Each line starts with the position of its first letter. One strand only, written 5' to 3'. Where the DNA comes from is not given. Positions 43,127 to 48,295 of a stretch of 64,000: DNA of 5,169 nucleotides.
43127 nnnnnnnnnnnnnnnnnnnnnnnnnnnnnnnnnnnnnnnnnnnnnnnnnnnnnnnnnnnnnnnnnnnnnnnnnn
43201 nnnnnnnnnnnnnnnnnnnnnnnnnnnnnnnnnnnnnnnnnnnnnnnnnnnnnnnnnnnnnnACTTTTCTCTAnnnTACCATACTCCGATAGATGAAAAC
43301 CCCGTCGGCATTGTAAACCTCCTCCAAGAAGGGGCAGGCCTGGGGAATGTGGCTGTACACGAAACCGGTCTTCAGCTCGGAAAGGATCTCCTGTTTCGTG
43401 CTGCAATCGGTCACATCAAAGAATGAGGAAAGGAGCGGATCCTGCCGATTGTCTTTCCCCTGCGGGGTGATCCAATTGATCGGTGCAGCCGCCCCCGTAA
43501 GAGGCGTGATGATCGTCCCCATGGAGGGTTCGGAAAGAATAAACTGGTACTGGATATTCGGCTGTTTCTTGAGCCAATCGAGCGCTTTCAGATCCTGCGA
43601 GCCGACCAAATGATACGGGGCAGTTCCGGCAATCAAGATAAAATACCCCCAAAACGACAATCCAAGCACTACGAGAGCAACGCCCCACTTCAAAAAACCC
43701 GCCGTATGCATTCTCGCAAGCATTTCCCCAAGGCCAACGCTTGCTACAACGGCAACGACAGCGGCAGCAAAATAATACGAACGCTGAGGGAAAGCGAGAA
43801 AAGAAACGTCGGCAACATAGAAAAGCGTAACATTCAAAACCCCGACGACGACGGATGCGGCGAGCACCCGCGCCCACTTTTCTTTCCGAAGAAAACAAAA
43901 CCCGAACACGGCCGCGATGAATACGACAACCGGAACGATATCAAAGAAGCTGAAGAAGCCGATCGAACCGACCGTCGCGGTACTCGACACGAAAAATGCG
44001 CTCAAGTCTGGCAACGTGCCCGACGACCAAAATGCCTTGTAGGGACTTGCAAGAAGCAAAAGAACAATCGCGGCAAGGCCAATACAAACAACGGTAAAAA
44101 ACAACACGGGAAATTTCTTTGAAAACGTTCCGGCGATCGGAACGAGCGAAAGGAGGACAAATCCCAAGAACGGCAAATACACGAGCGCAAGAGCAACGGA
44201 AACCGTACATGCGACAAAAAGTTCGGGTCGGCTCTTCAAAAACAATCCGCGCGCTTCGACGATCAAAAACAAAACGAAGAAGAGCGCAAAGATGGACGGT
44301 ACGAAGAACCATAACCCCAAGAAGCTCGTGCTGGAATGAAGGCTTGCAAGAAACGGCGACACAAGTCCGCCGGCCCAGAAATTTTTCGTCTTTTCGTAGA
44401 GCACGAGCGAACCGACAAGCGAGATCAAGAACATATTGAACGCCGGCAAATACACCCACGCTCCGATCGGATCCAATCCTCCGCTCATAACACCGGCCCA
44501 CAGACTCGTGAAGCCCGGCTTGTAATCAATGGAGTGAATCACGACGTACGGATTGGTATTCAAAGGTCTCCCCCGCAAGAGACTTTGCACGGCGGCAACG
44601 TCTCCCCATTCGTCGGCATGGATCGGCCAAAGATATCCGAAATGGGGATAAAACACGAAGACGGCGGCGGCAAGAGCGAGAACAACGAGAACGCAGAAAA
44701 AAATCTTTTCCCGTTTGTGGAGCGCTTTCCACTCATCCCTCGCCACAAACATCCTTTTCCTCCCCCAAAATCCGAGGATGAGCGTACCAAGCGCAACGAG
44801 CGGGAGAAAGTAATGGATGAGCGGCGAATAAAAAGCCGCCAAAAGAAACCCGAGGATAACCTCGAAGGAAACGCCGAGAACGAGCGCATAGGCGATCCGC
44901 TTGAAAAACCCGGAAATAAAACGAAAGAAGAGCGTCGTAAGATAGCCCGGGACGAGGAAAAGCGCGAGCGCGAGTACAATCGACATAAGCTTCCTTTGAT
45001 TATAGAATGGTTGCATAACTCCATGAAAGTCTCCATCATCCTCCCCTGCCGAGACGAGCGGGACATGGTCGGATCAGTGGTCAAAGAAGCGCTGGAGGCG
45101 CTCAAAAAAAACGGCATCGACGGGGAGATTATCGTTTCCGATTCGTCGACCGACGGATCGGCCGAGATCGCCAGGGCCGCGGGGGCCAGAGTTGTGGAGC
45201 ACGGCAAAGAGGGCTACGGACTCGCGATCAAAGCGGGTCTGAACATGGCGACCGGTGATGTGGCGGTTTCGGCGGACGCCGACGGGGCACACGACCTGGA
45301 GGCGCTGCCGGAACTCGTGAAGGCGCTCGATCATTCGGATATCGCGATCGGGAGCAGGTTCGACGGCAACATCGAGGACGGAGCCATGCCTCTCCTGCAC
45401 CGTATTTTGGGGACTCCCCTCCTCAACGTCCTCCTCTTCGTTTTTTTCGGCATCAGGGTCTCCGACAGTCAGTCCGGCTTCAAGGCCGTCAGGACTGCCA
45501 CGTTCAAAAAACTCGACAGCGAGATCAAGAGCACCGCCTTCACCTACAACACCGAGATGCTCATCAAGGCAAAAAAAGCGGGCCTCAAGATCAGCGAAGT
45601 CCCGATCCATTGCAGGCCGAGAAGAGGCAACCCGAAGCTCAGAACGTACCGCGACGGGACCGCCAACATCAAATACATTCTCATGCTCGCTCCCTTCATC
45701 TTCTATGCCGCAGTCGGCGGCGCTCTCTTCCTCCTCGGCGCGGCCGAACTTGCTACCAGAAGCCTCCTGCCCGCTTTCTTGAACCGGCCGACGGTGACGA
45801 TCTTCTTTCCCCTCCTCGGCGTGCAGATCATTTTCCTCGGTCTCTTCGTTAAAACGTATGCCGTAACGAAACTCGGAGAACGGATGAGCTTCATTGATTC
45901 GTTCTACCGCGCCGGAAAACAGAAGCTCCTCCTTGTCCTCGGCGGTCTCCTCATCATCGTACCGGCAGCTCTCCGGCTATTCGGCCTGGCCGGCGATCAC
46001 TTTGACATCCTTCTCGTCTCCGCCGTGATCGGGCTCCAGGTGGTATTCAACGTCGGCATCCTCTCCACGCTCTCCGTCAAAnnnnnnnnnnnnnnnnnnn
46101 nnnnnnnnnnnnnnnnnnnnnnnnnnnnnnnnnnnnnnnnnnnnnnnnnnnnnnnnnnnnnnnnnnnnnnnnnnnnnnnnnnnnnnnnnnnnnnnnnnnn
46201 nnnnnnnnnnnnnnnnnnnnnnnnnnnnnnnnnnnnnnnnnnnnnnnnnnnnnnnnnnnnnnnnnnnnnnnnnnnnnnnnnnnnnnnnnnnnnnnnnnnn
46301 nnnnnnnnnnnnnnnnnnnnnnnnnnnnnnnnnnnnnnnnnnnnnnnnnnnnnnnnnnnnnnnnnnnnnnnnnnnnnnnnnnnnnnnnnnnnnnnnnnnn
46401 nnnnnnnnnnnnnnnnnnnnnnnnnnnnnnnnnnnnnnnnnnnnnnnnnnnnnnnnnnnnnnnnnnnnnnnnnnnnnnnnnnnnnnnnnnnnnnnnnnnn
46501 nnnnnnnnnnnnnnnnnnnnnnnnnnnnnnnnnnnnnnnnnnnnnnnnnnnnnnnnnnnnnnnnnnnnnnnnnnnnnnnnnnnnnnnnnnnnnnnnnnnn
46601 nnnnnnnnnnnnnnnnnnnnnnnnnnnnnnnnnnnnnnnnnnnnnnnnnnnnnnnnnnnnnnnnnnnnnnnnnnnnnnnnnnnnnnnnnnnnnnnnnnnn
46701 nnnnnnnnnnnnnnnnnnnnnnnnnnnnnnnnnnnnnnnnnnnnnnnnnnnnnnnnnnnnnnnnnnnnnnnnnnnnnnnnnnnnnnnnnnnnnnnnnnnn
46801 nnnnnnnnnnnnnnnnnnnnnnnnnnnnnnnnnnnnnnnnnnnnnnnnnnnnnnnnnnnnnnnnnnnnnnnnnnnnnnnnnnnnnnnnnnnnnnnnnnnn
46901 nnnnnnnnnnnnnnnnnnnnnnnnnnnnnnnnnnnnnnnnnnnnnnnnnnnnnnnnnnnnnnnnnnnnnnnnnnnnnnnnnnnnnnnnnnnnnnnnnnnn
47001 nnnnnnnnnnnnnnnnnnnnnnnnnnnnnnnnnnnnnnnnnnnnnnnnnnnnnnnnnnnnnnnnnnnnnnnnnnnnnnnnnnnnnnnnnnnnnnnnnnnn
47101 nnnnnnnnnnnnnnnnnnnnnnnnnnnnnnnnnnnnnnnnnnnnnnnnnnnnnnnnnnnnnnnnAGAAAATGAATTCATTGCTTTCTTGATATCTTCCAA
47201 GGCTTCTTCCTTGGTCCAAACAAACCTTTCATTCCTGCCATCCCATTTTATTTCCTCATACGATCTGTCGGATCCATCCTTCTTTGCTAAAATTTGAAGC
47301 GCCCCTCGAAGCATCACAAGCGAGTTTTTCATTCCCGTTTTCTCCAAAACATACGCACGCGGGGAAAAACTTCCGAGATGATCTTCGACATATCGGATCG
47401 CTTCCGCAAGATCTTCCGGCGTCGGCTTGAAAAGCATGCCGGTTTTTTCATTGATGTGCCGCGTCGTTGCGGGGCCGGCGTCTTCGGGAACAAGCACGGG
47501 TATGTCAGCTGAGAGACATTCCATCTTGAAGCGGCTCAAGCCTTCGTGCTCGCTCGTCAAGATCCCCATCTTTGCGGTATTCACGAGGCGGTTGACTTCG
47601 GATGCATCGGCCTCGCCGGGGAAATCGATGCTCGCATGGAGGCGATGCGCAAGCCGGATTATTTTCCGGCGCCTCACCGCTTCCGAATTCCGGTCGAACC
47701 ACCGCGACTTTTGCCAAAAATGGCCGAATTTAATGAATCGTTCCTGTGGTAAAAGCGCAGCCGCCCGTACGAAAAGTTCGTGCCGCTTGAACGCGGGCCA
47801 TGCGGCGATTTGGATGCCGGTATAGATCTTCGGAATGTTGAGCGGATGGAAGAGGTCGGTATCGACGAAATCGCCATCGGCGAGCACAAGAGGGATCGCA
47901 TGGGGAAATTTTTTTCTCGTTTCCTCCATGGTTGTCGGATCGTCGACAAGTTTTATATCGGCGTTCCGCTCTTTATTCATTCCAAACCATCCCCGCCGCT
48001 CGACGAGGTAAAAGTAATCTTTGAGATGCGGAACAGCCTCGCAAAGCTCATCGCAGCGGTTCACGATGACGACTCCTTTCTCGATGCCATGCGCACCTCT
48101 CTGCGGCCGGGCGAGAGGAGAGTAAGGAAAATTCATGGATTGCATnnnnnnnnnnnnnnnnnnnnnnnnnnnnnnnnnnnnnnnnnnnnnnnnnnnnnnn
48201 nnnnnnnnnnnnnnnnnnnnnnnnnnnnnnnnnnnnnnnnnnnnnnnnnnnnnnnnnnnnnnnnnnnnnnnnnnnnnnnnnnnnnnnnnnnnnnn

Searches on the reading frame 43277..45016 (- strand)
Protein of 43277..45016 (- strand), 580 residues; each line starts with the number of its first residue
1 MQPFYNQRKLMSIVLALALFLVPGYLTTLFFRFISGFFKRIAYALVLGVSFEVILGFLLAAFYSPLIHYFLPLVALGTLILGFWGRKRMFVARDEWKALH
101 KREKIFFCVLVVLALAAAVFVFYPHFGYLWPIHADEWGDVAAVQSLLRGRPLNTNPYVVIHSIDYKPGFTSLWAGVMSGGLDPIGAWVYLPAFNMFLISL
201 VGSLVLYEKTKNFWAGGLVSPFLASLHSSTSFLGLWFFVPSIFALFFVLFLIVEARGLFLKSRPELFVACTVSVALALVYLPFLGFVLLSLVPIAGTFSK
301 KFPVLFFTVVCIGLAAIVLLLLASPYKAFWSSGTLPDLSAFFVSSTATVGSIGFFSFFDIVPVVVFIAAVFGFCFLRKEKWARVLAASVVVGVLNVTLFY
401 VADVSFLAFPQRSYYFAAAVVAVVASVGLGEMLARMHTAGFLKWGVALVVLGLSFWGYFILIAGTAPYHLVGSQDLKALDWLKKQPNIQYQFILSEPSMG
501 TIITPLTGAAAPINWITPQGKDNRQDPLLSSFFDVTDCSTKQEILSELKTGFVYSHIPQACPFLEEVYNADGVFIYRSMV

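Call 11: search_protein_families(library=pfam, proteins=[window:43277-45016:-], max_evalue=0.001)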
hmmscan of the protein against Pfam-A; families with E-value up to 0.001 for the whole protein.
window:43277-45016:- (580 aa): 0 families

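Call 70: search_protein_families(library=ncbifam, proteins=[window:43277-45016:-], max_evalue=0.00001)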
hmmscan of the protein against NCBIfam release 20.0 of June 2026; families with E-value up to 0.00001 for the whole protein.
window:43277-45016:- (580 aa): 0 families

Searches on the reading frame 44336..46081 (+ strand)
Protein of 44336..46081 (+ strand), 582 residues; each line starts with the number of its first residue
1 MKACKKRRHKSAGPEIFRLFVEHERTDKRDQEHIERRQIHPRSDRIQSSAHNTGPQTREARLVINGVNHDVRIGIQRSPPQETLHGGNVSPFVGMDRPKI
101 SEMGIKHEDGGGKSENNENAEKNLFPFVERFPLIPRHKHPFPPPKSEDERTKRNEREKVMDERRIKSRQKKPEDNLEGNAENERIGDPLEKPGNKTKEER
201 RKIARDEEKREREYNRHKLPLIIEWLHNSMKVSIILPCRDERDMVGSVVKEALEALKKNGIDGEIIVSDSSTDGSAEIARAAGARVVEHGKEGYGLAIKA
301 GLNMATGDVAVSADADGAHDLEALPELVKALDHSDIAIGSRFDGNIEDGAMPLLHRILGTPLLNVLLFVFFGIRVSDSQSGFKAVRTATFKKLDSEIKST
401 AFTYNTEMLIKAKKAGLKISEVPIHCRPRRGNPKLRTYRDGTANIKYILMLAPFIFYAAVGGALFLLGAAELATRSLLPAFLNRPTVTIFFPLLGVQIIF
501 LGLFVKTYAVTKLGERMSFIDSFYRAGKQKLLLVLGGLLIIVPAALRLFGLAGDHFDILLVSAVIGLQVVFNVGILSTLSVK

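Call 10: search_protein_families(library=pfam, proteins=[window:44336-46081:+], max_evalue=0.001)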
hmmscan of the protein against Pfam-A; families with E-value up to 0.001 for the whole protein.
window:44336-46081:+ (582 aa): 2 families
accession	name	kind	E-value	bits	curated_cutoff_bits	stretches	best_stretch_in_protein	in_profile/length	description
PF00535.33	Glycos_transf_2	-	7.7e-20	71.9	23.3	1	233-392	1-166/168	Glycosyl transferase family 2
PF13641.12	Glyco_tranf_2_3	-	0.00022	21.8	27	1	232-336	3-116/230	Glycosyltransferase like family 2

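Call 70: search_protein_families(library=ncbifam, proteins=[window:44336-46081:+], max_evalue=0.00001)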
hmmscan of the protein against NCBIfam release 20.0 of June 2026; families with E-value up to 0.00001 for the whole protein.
window:44336-46081:+ (582 aa): 7 families
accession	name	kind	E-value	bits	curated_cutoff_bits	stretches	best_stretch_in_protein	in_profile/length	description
TIGR04182.1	glyco_TIGR04182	equivalog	6.4e-32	111.1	325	1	231-470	1-240/293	S-layer glycoprotein N-glycosyltransferase AglJ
NF041391.1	DPhHxTase_Halo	equivalog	1.6e-27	95.9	375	1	240-449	5-206/213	dolichyl-phosphate hexose transferase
NF058614.1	PPMAGASynPpgS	equivalog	3.5e-16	59.3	370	1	232-425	2-195/226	polyprenyl-phospho-N-acetylgalactosaminyl synthase PpgS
NF010496.0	PRK13915.1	equivalog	8.7e-13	48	262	1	224-318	25-128/307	glucosyl-3-phosphoglycerate synthase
TIGR04283.1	glyco_like_mftF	equivalog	4.2e-09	36.3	182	1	232-350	1-115/221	TIGR04283 family arsenosugar biosynthesis glycosyltransferase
NF007986.1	PRK10714.1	equivalog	8.6e-08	31.6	529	1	230-340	6-124/316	undecaprenyl-phosphate 4-deoxy-4-formamido-L-arabinose transferase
TIGR03937.1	PgaC_IcaA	equivalog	2.1e-06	26.9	422.3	1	227-334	42-153/407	poly-beta-1,6-N-acetyl-D-glucosamine synthase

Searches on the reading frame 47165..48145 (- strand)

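Call 10: search_protein_families(library=pfam, proteins=[window:47165-48145:-], max_evalue=0.001)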
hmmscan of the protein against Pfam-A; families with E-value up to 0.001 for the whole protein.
window:47165-48145:- (327 aa): 3 families
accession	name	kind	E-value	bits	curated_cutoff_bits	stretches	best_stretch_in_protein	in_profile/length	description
PF00534.26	Glycos_transf_1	-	5.9e-09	36.1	26.4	1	120-254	28-156/172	Glycosyl transferases group 1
PF13692.12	Glyco_trans_1_4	-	2e-07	31.8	27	1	118-252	13-138/142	Glycosyl transferases group 1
PF20706.3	GT4-conflict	-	0.00056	19.4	26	1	177-227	268-318/385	Family 4 Glycosyltransferase in conflict systems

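Call 70: search_protein_families(library=ncbifam, proteins=[window:47165-48145:-], max_evalue=0.00001)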
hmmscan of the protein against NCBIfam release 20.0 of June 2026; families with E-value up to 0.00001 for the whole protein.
window:47165-48145:- (327 aa): 1 family
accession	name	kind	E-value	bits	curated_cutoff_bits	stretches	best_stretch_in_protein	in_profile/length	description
NF041876.1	EPS_EpsE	equivalog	8.2e-07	28.6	400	1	167-253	272-358/389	exopolysaccharide biosynthesis GT4 family glycosyltransferase EpsE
